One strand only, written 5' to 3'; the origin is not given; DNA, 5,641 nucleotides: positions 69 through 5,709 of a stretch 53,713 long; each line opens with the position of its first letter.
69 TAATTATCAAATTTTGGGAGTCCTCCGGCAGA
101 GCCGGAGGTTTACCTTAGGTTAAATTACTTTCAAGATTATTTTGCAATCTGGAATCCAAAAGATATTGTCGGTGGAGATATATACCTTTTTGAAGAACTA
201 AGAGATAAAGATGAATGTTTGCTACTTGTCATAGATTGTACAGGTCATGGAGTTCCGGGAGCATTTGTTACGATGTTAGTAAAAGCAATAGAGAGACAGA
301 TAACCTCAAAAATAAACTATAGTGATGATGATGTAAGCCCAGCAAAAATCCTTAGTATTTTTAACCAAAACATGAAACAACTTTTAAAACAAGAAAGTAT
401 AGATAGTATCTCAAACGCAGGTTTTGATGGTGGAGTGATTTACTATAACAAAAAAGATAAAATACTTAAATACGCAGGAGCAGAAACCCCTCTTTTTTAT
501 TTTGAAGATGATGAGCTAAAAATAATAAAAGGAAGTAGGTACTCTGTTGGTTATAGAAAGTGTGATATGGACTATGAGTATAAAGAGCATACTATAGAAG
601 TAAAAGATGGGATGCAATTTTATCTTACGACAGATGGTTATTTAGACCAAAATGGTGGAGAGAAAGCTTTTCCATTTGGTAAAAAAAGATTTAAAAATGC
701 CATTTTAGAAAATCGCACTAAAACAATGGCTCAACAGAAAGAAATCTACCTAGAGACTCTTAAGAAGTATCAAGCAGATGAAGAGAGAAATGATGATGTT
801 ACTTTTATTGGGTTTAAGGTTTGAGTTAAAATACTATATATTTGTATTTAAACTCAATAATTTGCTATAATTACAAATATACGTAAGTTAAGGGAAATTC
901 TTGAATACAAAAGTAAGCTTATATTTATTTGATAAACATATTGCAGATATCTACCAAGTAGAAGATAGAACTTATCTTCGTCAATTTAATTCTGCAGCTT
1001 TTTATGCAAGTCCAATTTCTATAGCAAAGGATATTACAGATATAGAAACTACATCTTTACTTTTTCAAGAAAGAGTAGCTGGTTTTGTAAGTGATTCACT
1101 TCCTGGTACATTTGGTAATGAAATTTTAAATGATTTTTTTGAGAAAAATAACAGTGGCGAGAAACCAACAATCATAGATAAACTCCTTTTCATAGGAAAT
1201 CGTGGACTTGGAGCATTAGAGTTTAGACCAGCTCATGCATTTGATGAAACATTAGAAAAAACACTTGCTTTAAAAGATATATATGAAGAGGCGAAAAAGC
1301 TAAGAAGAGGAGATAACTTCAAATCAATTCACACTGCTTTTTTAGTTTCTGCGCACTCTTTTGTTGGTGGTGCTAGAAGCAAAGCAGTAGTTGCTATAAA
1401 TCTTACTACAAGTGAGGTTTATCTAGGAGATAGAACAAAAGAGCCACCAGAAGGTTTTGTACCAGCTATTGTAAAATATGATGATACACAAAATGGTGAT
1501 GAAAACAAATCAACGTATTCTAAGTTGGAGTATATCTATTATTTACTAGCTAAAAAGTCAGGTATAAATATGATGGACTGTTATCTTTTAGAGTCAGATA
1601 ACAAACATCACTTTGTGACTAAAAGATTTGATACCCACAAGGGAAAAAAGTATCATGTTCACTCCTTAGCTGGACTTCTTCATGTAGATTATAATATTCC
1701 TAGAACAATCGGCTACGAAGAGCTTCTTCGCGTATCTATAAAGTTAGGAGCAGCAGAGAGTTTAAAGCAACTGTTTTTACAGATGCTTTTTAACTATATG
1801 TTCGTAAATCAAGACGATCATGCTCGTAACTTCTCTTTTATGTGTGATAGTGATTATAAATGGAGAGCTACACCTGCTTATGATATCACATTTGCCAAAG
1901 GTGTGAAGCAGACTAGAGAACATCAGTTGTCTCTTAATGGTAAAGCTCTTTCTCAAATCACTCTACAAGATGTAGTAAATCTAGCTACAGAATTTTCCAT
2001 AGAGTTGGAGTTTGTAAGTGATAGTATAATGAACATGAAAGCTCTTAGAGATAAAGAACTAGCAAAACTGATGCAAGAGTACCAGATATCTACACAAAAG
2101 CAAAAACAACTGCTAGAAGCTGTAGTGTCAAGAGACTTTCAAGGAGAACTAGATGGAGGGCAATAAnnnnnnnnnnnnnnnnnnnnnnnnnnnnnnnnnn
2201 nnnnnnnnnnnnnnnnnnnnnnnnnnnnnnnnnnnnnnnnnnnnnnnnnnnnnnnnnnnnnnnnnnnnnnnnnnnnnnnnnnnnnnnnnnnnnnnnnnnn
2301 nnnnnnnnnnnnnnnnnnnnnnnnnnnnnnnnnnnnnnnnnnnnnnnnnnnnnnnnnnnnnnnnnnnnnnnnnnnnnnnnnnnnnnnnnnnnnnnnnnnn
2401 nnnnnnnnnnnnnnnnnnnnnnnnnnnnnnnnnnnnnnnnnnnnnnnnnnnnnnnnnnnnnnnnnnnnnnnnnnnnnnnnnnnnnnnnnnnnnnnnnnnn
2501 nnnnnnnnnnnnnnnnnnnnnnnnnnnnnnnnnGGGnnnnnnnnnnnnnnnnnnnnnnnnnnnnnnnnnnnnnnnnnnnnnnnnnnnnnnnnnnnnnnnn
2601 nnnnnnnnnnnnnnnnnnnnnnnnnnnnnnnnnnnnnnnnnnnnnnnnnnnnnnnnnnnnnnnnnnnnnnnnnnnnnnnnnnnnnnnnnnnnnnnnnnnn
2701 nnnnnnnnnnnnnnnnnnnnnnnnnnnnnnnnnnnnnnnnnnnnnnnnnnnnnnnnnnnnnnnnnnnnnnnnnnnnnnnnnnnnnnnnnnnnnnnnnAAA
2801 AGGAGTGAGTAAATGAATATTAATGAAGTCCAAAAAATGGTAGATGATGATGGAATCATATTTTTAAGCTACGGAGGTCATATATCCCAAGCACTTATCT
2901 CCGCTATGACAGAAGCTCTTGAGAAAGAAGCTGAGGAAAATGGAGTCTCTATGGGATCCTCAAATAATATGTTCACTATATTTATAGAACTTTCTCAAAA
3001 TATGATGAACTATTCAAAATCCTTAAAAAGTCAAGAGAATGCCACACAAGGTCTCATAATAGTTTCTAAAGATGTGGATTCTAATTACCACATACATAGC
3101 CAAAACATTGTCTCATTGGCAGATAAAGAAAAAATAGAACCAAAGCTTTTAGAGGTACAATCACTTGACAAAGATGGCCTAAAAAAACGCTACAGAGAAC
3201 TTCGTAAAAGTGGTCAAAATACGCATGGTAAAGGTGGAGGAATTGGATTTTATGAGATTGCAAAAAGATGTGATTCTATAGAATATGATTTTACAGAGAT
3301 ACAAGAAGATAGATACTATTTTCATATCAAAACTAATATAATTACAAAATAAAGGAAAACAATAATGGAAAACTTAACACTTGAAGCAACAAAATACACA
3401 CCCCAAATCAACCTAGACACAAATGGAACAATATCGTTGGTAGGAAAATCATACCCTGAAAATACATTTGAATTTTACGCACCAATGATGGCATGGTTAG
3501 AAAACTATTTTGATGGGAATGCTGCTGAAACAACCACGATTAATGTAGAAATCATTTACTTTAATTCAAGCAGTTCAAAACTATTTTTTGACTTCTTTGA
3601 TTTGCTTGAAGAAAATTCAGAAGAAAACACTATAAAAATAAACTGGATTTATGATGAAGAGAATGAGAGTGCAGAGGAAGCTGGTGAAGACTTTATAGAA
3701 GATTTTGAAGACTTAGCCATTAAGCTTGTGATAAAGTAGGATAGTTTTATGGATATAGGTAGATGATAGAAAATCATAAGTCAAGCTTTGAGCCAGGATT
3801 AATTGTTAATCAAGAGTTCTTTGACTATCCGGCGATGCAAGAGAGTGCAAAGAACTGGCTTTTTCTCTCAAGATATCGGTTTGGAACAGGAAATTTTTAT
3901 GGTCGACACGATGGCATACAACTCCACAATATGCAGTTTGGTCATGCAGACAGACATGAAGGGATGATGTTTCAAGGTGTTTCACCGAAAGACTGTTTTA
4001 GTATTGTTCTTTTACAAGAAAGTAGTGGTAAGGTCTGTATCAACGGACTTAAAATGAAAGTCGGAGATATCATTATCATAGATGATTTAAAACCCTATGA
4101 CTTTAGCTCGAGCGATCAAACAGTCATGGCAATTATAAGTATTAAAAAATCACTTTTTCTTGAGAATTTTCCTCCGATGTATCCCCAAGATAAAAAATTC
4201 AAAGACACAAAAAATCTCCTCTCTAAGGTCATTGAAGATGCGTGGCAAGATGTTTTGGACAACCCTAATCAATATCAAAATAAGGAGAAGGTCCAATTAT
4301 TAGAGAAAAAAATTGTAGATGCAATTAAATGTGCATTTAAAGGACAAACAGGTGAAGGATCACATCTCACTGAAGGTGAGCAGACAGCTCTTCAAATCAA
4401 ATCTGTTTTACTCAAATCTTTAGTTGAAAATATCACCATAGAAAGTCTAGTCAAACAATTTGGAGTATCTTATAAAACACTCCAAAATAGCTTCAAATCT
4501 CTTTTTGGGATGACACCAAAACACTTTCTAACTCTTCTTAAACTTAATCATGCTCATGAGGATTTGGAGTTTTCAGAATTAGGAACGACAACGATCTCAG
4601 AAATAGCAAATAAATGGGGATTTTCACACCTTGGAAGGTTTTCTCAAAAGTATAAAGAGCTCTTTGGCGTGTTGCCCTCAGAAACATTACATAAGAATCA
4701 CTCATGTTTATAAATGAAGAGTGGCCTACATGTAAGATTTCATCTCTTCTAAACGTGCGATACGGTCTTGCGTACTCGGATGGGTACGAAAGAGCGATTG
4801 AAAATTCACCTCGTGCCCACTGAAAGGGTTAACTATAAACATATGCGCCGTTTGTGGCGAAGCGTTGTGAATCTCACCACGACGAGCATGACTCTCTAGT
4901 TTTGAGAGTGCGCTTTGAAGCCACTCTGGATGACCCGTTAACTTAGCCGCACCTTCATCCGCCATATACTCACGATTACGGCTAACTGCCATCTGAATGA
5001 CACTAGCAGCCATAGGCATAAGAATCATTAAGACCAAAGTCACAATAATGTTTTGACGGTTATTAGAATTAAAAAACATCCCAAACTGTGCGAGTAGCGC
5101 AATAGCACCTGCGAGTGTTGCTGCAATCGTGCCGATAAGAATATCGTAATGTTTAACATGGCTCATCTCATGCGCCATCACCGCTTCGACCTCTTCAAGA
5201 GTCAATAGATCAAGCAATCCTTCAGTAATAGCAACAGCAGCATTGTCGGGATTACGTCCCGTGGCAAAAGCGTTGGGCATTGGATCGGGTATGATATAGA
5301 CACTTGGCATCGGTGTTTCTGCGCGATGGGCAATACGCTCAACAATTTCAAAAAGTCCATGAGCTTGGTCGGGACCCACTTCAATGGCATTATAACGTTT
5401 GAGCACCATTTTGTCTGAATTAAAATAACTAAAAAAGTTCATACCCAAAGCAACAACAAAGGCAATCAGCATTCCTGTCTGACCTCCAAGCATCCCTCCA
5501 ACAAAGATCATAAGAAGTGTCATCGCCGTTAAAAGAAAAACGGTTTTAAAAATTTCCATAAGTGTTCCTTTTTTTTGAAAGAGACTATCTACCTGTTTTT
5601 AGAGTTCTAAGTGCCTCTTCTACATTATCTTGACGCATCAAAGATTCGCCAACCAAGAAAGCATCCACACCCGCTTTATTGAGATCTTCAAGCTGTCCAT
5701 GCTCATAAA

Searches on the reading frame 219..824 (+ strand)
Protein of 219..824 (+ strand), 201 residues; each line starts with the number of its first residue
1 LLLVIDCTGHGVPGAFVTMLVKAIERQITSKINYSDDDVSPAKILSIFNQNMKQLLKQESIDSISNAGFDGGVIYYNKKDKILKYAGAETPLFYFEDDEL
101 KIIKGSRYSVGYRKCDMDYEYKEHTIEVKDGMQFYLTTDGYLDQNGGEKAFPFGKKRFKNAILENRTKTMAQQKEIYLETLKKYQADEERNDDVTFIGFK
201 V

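Call 56: search_protein_families(library=pfam, proteins=[window:219-824:+], max_evalue=1e-8)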
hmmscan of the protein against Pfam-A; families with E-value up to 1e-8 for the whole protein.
window:219-824:+ (201 aa): 1 family
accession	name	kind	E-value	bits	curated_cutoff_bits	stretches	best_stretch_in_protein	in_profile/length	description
PF07228.17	SpoIIE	-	3.4e-19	70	25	1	2-200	7-190/192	Stage II sporulation protein E (SpoIIE)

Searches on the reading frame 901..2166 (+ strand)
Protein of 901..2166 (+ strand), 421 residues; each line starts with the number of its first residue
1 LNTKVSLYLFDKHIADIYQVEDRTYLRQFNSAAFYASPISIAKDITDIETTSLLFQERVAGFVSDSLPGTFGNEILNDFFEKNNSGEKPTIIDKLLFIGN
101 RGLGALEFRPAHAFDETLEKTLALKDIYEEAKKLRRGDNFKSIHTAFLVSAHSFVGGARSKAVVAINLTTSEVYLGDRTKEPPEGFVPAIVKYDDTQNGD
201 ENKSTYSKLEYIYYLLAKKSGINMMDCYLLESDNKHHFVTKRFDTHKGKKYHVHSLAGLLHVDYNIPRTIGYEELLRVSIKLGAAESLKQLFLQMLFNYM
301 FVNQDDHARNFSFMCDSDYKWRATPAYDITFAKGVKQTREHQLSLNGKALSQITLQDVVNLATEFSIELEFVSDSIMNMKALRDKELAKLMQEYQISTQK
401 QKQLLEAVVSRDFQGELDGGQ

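Call 56: search_protein_families(library=pfam, proteins=[window:901-2166:+], max_evalue=1e-8)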
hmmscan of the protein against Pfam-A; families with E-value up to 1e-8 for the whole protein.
window:901-2166:+ (421 aa): 1 family
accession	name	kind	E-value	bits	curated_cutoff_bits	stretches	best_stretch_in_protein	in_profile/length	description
PF07804.18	HipA_C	-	3.7e-40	138.3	30.5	1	155-366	3-192/213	HipA-like C-terminal domain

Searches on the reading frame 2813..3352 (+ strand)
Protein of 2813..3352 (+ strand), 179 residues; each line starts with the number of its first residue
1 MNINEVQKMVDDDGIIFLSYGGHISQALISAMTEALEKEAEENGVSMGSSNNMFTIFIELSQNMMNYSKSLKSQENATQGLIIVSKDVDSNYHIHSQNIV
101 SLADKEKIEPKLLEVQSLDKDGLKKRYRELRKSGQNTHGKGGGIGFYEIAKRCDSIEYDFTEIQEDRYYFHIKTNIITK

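Call 56: search_protein_families(library=pfam, proteins=[window:2813-3352:+], max_evalue=1e-8)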
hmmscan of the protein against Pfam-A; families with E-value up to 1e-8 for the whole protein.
window:2813-3352:+ (179 aa): 1 family
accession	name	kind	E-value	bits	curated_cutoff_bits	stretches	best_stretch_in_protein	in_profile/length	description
PF19788.4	DUF6272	-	4.1e-30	104.6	26.6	1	42-170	4-134/134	Family of unknown function (DUF6272)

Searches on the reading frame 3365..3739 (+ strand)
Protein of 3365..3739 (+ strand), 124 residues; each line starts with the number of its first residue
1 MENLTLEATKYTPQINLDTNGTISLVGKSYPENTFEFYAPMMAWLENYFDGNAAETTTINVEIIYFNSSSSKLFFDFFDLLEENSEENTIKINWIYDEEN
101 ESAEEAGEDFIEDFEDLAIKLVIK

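Call 56: search_protein_families(library=pfam, proteins=[window:3365-3739:+], max_evalue=1e-8)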
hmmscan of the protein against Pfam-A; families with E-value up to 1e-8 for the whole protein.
window:3365-3739:+ (124 aa): 1 family
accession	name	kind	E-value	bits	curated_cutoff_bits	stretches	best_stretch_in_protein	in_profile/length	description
PF09345.15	SiaC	-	1.2e-37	128.6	24.5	1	6-122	1-118/120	SiaC family regulatory phosphoprotein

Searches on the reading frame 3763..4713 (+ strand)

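Call 56: search_protein_families(library=pfam, proteins=[window:3763-4713:+], max_evalue=1e-8)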
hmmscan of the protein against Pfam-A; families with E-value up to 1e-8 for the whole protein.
window:3763-4713:+ (316 aa): 2 families
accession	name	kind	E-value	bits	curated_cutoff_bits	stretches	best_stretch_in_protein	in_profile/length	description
PF12833.13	HTH_18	-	4.3e-20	72.2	33.6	1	229-309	1-78/80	Helix-turn-helix domain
PF00165.29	HTH_AraC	-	1.6e-11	44.5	26.6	0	222-256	7-41/42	Bacterial regulatory helix-turn-helix proteins, AraC family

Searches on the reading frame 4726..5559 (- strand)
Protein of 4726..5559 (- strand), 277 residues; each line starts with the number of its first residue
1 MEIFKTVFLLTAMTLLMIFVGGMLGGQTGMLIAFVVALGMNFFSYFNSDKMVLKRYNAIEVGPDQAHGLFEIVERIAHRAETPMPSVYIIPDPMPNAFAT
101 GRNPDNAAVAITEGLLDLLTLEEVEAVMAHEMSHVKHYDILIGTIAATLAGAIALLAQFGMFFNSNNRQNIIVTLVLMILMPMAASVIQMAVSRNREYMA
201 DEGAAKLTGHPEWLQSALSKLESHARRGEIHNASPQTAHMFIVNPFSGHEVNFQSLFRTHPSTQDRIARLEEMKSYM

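Call 56: search_protein_families(library=pfam, proteins=[window:4726-5559:-], max_evalue=1e-8)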
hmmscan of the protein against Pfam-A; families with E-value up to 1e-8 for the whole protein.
window:4726-5559:- (277 aa): 1 family
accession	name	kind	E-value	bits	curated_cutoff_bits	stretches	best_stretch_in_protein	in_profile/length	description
PF01435.24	Peptidase_M48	-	8.4e-37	127.2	20.3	1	67-273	5-185/186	Peptidase family M48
